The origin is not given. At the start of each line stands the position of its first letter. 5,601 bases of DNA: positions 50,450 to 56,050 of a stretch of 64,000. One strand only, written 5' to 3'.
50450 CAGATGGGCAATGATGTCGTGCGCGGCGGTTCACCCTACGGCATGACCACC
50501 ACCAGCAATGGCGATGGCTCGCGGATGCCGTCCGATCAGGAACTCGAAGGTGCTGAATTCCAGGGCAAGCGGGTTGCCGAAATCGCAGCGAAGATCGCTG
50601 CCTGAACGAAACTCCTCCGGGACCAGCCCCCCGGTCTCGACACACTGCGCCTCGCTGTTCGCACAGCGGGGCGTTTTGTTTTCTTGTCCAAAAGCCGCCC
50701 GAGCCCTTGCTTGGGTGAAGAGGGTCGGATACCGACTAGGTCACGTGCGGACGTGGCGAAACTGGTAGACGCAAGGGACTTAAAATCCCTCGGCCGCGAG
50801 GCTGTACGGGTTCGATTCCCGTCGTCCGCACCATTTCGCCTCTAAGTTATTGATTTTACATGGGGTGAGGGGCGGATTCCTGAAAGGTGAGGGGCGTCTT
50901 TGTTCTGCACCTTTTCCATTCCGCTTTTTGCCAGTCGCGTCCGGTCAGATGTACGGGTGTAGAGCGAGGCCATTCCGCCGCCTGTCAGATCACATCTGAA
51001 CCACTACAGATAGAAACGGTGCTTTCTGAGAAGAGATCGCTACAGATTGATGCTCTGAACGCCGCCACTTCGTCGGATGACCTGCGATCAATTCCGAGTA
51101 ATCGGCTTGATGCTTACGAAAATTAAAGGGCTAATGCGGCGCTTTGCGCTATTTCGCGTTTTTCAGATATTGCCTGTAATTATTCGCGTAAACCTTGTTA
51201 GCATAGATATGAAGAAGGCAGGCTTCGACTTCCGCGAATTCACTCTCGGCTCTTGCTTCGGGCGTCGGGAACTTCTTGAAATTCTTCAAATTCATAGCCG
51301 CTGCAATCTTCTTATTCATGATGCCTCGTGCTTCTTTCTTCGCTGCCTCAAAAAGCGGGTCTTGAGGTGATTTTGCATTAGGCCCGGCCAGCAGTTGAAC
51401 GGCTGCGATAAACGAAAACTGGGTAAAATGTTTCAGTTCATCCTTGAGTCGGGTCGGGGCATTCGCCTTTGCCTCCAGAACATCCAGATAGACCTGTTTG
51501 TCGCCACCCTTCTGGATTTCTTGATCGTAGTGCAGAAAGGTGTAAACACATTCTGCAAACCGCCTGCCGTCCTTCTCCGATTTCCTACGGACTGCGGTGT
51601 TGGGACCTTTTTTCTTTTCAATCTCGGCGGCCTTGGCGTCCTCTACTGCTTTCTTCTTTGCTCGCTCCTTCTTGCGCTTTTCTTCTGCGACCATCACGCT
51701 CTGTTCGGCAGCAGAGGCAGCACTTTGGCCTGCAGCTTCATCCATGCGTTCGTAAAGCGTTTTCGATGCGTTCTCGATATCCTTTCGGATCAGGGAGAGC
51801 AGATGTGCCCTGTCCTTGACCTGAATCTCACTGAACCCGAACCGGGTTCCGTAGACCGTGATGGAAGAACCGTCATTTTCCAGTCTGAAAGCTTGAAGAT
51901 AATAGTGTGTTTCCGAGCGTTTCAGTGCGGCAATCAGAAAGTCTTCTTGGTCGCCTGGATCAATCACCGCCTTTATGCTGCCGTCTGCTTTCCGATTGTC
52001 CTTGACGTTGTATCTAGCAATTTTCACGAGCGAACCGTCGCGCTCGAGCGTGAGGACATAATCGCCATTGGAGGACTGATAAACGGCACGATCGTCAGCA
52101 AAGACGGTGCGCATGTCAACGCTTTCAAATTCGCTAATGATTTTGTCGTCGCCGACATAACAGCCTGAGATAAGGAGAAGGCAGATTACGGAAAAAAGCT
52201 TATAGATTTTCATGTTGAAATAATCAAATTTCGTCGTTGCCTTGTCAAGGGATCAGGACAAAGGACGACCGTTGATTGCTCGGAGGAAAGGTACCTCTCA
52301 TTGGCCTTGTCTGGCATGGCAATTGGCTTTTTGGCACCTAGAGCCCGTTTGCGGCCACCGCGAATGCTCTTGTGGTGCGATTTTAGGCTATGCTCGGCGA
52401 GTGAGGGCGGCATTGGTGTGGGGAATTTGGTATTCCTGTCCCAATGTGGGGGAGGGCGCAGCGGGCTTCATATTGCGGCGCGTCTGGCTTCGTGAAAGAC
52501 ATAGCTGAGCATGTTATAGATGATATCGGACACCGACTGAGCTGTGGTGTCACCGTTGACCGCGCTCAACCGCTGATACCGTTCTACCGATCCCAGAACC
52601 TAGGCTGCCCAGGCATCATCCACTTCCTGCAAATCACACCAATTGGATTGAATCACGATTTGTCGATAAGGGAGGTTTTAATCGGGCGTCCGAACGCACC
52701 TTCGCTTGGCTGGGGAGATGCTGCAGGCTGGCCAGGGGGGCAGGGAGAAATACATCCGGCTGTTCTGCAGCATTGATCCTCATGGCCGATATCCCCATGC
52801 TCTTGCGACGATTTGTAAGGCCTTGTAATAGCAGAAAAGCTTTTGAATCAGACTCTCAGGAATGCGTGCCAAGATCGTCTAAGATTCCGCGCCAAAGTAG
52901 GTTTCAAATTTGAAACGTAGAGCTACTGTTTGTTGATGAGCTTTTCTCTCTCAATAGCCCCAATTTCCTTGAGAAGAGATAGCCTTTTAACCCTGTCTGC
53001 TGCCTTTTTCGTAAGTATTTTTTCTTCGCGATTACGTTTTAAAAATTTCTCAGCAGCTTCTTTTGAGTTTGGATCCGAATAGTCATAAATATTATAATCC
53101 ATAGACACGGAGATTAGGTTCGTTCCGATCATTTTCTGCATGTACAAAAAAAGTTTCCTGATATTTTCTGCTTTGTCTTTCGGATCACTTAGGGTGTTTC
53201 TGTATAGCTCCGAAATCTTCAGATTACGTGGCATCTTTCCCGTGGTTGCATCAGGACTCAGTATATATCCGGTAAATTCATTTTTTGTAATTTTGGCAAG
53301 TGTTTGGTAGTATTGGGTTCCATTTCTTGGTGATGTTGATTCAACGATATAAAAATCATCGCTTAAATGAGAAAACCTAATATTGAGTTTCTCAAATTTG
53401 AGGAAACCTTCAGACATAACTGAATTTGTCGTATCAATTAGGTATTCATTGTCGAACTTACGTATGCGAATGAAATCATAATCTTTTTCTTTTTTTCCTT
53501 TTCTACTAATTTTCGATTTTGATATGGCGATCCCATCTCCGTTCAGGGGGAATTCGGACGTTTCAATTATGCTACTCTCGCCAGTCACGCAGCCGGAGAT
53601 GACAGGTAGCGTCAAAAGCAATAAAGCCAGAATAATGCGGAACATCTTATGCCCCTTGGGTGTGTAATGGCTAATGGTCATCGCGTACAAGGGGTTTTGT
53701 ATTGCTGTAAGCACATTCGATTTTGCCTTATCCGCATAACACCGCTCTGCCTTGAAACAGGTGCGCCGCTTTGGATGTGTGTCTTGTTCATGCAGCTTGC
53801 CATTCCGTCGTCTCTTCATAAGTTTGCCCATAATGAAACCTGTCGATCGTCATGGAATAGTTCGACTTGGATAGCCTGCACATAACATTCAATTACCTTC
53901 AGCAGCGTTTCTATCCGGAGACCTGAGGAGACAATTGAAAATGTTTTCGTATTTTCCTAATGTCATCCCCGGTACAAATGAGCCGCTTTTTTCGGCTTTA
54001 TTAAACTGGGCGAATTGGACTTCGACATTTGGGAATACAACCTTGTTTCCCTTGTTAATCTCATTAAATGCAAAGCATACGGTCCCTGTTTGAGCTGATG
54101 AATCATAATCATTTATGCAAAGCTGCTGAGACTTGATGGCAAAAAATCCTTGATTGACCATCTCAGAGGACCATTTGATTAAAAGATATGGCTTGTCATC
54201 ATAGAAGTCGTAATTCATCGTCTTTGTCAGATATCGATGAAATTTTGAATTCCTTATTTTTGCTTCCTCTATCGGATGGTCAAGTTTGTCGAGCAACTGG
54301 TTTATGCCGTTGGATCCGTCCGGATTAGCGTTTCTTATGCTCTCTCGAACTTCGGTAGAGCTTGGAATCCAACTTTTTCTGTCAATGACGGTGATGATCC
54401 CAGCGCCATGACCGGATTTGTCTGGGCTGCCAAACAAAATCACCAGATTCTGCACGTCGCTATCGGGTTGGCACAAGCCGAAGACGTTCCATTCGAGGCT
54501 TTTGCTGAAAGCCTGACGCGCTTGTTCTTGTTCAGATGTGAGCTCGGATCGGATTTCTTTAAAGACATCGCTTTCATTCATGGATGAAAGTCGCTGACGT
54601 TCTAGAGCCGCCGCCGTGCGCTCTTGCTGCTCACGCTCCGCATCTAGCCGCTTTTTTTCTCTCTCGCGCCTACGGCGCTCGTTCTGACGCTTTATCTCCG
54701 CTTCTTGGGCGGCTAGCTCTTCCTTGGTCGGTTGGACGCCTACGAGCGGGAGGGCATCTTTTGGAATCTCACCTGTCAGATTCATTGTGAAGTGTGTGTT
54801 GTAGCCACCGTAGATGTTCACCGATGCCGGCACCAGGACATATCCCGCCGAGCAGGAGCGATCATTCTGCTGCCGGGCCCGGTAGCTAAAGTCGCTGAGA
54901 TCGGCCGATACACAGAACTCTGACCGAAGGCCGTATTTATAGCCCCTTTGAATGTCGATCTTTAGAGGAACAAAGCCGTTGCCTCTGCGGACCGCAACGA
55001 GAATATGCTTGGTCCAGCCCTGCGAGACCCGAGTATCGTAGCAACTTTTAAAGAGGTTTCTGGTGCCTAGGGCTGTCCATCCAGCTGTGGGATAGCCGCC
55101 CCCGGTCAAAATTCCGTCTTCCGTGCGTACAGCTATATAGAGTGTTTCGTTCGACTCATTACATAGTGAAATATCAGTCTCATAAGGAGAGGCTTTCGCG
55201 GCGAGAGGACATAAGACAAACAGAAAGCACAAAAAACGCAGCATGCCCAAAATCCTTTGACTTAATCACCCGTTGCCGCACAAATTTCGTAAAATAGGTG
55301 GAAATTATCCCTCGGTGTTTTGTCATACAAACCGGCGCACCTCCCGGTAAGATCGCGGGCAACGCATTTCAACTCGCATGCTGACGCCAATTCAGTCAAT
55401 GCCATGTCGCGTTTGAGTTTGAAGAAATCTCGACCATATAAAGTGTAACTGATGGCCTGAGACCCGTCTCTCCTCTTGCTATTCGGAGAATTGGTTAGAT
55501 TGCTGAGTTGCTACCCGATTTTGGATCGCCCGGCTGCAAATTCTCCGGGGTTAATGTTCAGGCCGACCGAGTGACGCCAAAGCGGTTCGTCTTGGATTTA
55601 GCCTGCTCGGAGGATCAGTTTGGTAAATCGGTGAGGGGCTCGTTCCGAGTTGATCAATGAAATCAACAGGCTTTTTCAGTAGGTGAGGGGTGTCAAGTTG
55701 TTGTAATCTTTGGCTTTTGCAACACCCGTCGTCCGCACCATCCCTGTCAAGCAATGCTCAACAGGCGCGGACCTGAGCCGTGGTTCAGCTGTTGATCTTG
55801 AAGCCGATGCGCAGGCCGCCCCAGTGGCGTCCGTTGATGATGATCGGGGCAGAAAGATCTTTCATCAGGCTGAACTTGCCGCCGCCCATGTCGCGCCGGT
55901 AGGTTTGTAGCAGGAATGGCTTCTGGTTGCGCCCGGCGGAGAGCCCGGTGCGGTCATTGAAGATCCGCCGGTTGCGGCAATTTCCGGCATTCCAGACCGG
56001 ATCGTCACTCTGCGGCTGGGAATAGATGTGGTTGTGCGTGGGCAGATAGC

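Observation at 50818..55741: Immobilised 4.9-kb islet at tRNA-Leu(UAA) with both att repeats intact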

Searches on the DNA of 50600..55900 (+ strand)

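Call 27: search_rna_families(source=window, start=50600, end=55900, threshold=evalue, max_evalue=1)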
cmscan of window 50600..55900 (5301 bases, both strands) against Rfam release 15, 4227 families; matches with E-value up to 1: 2.
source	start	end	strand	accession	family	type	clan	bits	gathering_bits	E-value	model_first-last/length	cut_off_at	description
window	50747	50830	+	RF00005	tRNA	Gene; tRNA;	CL00001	61.2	29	7e-12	1-71/71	no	tRNA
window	50806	50878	+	RF04321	tmRNA_permuted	Gene;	-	19.1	47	0.74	36-97/213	no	permuted transfer-messenger RNA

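Call 30: search_dna_similar(query=window:50835-55724:+, collection=plasmids, mode=distant, max_rows=15)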
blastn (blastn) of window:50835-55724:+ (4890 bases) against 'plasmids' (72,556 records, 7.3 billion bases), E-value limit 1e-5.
Records with a match: 14; places in all: 14; records where one place covers at least 80% of the query: 0.
Best place of each record, by identity: 80-90% 4; 60-80% 10.
By first word of the organism name: Sinorhizobium 4; Agrobacterium 2; Shinella 2; Rhizobium 2; Brucella 2; Peteryoungia 1; Mesorhizobium 1.
By predicted mobility (MOB-suite, as given by PLSDB): non-mobilizable 6; conjugative 5; mobilizable 3.
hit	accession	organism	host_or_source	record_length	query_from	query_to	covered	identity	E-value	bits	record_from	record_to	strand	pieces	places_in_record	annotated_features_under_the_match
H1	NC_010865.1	Sinorhizobium meliloti SM11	-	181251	1725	1845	2%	76.6%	2e-12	84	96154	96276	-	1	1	none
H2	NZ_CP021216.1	Sinorhizobium meliloti RU11/001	-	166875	1725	1845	2%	76.6%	2e-12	84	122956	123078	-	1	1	none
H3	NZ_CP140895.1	Sinorhizobium medicae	Medicago lupulina,whole organism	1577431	1725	1845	2%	76.6%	2e-12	84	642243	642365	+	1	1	record has no annotation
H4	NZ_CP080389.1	Agrobacterium cucumeris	Cucumber,pure bacterial ...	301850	1725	1845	2%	75.8%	5e-12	83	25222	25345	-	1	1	IS5 family transposase | hypothetical protein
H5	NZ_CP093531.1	Shinella zoogloeoides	-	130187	1725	1845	2%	75.4%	5e-12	82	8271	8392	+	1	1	IS5 family transposase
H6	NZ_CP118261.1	Agrobacterium vitis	Grape,cell culture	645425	1725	1845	2%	75.2%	3e-9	74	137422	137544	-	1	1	none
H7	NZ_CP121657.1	Rhizobium sp. CB3171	Calliandra calothyrsus,cell culture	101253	1724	1845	2%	72.8%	5e-6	64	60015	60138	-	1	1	none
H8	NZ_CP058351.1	Peteryoungia desertarenae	Pure culture,Saline Desert Soil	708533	1725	1845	2%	73.4%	3e-8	70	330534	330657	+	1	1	IS5 family transposase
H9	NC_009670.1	Brucella anthropi ATCC 49188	-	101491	1724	1824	2%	80.6%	4e-13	86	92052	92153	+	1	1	IS5 family transposase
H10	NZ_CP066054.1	Brucella anthropi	-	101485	1724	1824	2%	80.6%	4e-13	86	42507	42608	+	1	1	IS5 family transposase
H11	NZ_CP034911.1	Sinorhizobium alkalisoli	single cell,root nodule of Sesbania ...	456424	1724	1821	2%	78.8%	2e-11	82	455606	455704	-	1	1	none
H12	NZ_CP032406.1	Rhizobium rosettiformans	Isolation,ex cyanobacteria field sample ...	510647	1747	1838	2%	77.4%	3e-8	71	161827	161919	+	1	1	none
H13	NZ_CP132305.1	Shinella sumterensis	Homo sapiens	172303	1756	1824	1%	81.2%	4e-7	67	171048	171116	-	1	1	IS5 family transposase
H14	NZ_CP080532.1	Mesorhizobium sp. AR02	Oxytropis sp.,Cell culture,root nodule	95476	1858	1922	1%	83.1%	4e-7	66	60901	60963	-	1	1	none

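Call 87: get_annotated_region(hit=H9, flank=1500)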
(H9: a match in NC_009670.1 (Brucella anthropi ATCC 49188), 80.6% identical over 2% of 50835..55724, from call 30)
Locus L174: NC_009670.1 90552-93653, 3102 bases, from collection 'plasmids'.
description: Brucella anthropi ATCC 49188 plasmid pOANT02, complete sequence
organism: Brucella anthropi ATCC 49188 (NCBI taxid 439375)
taxonomy: Bacteria; Pseudomonadota; Alphaproteobacteria; Hyphomicrobiales; Brucellaceae; Brucella; Brucella anthropi; Brucella anthropi ATCC 49188
host: -; source: -; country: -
typing (MOB-suite, as given by PLSDB): mobilizable; replicon rep_cluster_725; relaxase MOBP
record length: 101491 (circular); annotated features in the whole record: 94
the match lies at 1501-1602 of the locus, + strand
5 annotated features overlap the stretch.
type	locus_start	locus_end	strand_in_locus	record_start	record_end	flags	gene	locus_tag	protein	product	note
CDS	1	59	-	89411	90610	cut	gltS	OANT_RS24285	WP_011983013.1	sodium/glutamate symporter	GO:0015813 - L-glutamate transmembrane transport [Evidence IEA]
CDS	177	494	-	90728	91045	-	-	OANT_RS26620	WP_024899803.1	ABC transporter permease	-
CDS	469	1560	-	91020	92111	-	-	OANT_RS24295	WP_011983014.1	IS5 family transposase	-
CDS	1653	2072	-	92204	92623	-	-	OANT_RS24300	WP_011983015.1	hypothetical protein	-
CDS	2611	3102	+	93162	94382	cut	-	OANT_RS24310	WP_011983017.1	ATP-binding protein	-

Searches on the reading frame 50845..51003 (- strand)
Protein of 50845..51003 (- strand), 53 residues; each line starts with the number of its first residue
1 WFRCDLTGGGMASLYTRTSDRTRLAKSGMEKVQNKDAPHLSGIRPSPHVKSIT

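Call 42: search_dna_similar(query=window:50845-51003:-, collection=phages, mode=protein, max_evalue=10, max_rows=15)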
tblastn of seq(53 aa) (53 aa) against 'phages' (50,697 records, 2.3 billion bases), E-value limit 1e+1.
Records with a match: 4; places in all: 4; records where one place covers at least 80% of the query: 0.
Best place of each record, by identity: 60-80% 2; <60% 2.
By first word of the organism name: Caudoviricetes 2; Mycobacterium 2.
By host as written in the record: - 4.
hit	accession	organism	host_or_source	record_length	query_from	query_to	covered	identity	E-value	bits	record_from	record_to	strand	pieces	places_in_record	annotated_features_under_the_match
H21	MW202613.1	Caudoviricetes sp.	Manatee Spring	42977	8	35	53%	42.9%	1e+0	31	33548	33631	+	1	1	integrase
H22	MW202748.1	Caudoviricetes sp.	Manatee Spring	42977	8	35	53%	42.9%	1e+0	31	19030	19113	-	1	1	integrase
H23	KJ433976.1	Mycobacterium phage Julie1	-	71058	36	50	28%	60.0%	9e+0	29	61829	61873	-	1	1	hypothetical protein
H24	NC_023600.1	Mycobacterium phage Julie1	-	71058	36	50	28%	60.0%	9e+0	29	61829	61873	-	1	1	hypothetical protein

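Call 67: find_related_loci(query=window:50845-51000:-, collection=genome_contigs, flank=3000)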
Query seq(52 aa) (52 aa) in genome_contigs; peptide patterns used: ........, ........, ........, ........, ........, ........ (x = any residue, [..] = any of these).
599 stretches matched a pattern (row limit reached: there are more); 11 encode a relative of the query (tblastn E <= 1e-3); 11 distinct loci.
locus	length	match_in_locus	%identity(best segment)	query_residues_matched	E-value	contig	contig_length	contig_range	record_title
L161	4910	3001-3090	60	7-36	3e-8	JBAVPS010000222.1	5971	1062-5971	MAG: Rhizomicrobium sp. isolate MFD03065_ilm_asm_bin3 k127_9001, whole genome shotgun sequence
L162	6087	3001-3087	62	6-34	3e-8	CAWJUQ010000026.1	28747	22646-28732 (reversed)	MAG: uncultured Alphaproteobacteria bacterium isolate MFD09671.bin.1.176 genome assembly, contig: contig_99630, whole ge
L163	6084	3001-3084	61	7-34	5e-8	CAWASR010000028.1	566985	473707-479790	MAG: uncultured Alphaproteobacteria bacterium isolate MFD02416.bin.1.385 genome assembly, contig: contig_9106, whole gen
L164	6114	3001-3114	48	7-49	2e-7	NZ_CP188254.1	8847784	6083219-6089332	Bradyrhizobium sp. McL0615 chromosome, complete genome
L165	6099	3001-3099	55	7-37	1e-7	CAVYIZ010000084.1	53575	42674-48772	MAG: uncultured Alphaproteobacteria bacterium isolate MFD05377.bin.2.120 genome assembly, contig: contig_82705, whole ge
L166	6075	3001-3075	68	7-31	3e-7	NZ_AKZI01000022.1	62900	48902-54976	Rhodovulum sp. PH10 contig22, whole genome shotgun sequence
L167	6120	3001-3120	49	7-49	7e-7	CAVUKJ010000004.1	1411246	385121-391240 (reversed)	MAG: uncultured Alphaproteobacteria bacterium isolate MFD01872.bin.1.83 genome assembly, contig: contig_29530, whole gen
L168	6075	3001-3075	60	7-31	1e-6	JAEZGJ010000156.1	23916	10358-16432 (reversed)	MAG: Proteobacteria bacterium isolate OH_CBrB_91 k127_920318, whole genome shotgun sequence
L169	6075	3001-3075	60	7-31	2e-6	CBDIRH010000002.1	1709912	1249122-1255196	MAG: Phreatobacter sp. isolate NI281-mx-bin19 genome assembly, contig: N-NV281-C23, whole genome shotgun sequence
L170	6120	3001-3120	40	5-47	2e-6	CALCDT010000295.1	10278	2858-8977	MAG TPA_asm: uncultured Alphaproteobacteria bacterium isolate SRR4028131_bin.67_CONCOCT_v1.1_MAG genome assembly, contig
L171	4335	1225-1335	50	7-46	6e-6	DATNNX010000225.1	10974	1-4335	MAG TPA_asm: Xanthobacteraceae bacterium isolate SMAG_U11516 k141_703059, whole genome shotgun sequence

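Call 71: search_protein_families(library=phrogs, proteins=[window:50845-51003:-], max_evalue=1)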
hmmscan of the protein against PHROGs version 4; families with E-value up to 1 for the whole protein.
seq(53 aa): 0 families

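Call 86: search_protein_families(library=ncbifam, proteins=[window:50845-51003:-], max_evalue=1)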
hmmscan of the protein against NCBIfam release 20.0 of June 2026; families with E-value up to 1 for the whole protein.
seq(53 aa): 0 families

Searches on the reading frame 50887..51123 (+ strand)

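Call 33: search_protein_families(library=pfam, proteins=[window:50887-51123:+], max_evalue=1)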
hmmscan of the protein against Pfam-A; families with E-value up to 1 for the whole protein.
seq(79 aa): 1 family
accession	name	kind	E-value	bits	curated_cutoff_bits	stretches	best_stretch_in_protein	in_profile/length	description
PF05015.19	HigB-like_toxin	-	0.21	12.5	27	1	42-77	21-56/91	RelE-like toxin of type II toxin-antitoxin system HigB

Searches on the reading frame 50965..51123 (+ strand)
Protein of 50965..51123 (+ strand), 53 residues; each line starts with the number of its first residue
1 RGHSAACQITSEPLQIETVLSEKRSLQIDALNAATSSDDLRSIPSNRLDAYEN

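Call 34: search_dna_similar(query=window:50965-51123:+, collection=plasmids, mode=protein, max_evalue=1, max_rows=12)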
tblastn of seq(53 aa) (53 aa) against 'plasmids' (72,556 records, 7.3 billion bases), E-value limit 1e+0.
Records with a match: 6; places in all: 6; records where one place covers at least 80% of the query: 1.
Best place of each record, by identity: <60% 6.
By first word of the organism name: Salmonella 4; Chroococcidiopsis 1; Azospirillum 1.
By predicted mobility (MOB-suite, as given by PLSDB): non-mobilizable 5; conjugative 1.
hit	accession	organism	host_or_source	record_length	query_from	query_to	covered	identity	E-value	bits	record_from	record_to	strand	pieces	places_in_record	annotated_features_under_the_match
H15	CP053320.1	Salmonella enterica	Isolate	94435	13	49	70%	48.6%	8e-1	33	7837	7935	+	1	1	record has no annotation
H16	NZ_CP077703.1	Salmonella enterica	environmental,pond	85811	13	49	70%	48.6%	1e+0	33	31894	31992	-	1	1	type II toxin-antitoxin system RelE/ParE family toxin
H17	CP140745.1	Salmonella enterica subsp. enterica serovar Newport str. ...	environmental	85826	13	49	70%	48.6%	1e+0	33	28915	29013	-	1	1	type II toxin-antitoxin system RelE/ParE family toxin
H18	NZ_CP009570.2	Salmonella enterica subsp. enterica serovar Newport str. ...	food,ground beef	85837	13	49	70%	48.6%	1e+0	33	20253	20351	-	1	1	type II toxin-antitoxin system RelE/ParE family toxin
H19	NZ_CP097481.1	Chroococcidiopsis sp. CCNUC1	cell culture,soil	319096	13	52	75%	45.0%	7e-1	33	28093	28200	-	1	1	type II toxin-antitoxin system RelE/ParE family toxin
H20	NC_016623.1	Azospirillum lipoferum 4B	-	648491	11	53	81%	39.5%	8e-1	33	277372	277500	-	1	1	type II toxin-antitoxin system RelE/ParE family toxin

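Call 71: search_protein_families(library=phrogs, proteins=[window:50965-51123:+], max_evalue=1)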
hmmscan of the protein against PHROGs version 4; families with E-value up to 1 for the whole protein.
seq(53 aa): 1 family
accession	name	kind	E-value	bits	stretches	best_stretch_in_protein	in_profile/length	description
phrog_3066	-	moron, auxiliary metabolic gene and host takeover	0.028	15.6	1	15-50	21-55/94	toxin of TA system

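Call 86: search_protein_families(library=ncbifam, proteins=[window:50965-51123:+], max_evalue=1)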
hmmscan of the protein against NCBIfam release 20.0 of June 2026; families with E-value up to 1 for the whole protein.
seq(53 aa): 0 families

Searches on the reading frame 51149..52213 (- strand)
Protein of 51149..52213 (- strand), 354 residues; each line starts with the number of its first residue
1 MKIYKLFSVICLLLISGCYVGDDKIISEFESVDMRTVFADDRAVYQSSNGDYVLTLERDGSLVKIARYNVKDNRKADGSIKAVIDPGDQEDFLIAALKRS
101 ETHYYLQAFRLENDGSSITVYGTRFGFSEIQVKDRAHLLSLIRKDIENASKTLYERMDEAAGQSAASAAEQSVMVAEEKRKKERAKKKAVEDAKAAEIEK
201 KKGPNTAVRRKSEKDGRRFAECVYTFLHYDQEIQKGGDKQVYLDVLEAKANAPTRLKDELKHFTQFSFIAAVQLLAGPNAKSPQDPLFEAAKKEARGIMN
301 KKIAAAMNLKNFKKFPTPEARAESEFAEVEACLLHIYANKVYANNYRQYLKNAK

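Call 7: search_protein_families(library=pfam, proteins=[window:51149-52213:-], max_evalue=0.1)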
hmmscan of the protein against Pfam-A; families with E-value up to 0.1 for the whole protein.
window:51149-52213:- (354 aa): 0 families

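Call 9: search_protein_families(library=ncbifam, proteins=[window:51149-52213:-], max_evalue=0.1)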
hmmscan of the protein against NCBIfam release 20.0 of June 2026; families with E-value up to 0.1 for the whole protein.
window:51149-52213:- (354 aa): 0 families

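Call 10: search_protein_families(library=padloc, proteins=[window:51149-52213:-], max_evalue=0.1)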
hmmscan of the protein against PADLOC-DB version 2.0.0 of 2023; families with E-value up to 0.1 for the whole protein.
window:51149-52213:- (354 aa): 0 families

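Call 17: find_homologous_proteins(query=window:51149-52213:-)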
Query window:51149-52213:- (354 aa): 1 proteins with E <= 0.001 among 5647 candidates.
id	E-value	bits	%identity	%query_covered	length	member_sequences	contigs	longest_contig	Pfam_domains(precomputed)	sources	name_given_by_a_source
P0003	4.8e-226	767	100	100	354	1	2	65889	-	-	-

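Call 71: search_protein_families(library=phrogs, proteins=[window:51149-52213:-], max_evalue=1)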
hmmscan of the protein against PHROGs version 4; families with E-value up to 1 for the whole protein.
window:51149-52213:- (354 aa): 0 families

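Call 79: predict_structure(protein=window:51149-52213:-)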
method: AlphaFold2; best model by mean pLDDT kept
length: 354 residues; sequences in the alignment: 1
mean_pLDDT: 43.6   pTM: 0.27
mean pLDDT of the five models: 43.6, 39.1, 36.4, 36.2, 35.8
residues with pLDDT >= 90: 0; 70-90: 1; 50-70: 78; < 50: 275
segments of 3 or more residues with pLDDT < 50: 1-35, 37-40, 60-62, 68-173, 195-263, 306-354
pLDDT, mean of each block of 10 residues (from residue 1): 37 33 30 45 53 54 48 40 37 41 41 45 37 39 42 40 42 50 53 47 36 36 41 43 44 39 49 54 62 60 48 43 44 41 35 36
secondary structure, 60 per line:
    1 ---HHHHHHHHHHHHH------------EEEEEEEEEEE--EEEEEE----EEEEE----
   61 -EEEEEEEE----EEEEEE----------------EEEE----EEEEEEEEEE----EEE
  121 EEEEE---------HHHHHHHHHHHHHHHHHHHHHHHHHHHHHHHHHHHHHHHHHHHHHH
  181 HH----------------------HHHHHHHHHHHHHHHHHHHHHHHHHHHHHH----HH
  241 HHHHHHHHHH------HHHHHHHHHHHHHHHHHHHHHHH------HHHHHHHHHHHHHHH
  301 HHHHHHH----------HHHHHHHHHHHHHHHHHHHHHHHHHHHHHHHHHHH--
elements in order: H4-16 E29-39 E42-47 E52-56 E62-69 E74-79 E96-99 E104-113 E118-125 H135-182 H205-234 H239-250 H257-279 H286-307 H318-352

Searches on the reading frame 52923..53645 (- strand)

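Call 71: search_protein_families(library=phrogs, proteins=[window:52923-53645:-], max_evalue=1)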
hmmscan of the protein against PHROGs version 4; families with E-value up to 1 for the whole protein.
window:52923-53645:- (240 aa): 4 families
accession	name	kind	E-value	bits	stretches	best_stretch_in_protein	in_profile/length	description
phrog_14017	-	unknown function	0.0033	18.9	1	81-114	9-40/67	-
phrog_27728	-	unknown function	0.0047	17.9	1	57-162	32-132/143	-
phrog_38825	-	unknown function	0.041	14.3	1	52-135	174-260/299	-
phrog_5116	-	unknown function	0.25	12.2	0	90-105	26-41/56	-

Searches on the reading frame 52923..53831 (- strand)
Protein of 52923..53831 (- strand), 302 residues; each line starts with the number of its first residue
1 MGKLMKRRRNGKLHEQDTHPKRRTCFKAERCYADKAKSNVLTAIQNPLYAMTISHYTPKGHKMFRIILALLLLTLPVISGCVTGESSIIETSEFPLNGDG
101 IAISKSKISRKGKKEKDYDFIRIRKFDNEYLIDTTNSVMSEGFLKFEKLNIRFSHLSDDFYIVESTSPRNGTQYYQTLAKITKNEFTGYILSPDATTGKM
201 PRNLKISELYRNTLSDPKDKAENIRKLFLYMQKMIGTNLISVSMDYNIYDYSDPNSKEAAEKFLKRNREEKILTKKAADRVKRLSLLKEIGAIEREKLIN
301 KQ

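Call 7: search_protein_families(library=pfam, proteins=[window:52923-53831:-], max_evalue=0.1)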
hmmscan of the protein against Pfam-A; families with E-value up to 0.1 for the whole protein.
window:52923-53831:- (302 aa): 0 families

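Call 9: search_protein_families(library=ncbifam, proteins=[window:52923-53831:-], max_evalue=0.1)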
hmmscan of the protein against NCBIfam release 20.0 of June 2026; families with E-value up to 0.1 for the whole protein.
window:52923-53831:- (302 aa): 0 families

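Call 10: search_protein_families(library=padloc, proteins=[window:52923-53831:-], max_evalue=0.1)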
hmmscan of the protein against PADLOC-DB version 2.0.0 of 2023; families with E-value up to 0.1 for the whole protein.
window:52923-53831:- (302 aa): 0 families

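Call 18: find_homologous_proteins(query=window:52923-53831:-)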
Query window:52923-53831:- (302 aa): 1 proteins with E <= 0.001 among 1503 candidates.
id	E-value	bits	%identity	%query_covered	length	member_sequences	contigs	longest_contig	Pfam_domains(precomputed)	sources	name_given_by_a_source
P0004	9.8e-195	663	100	100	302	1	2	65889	-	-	-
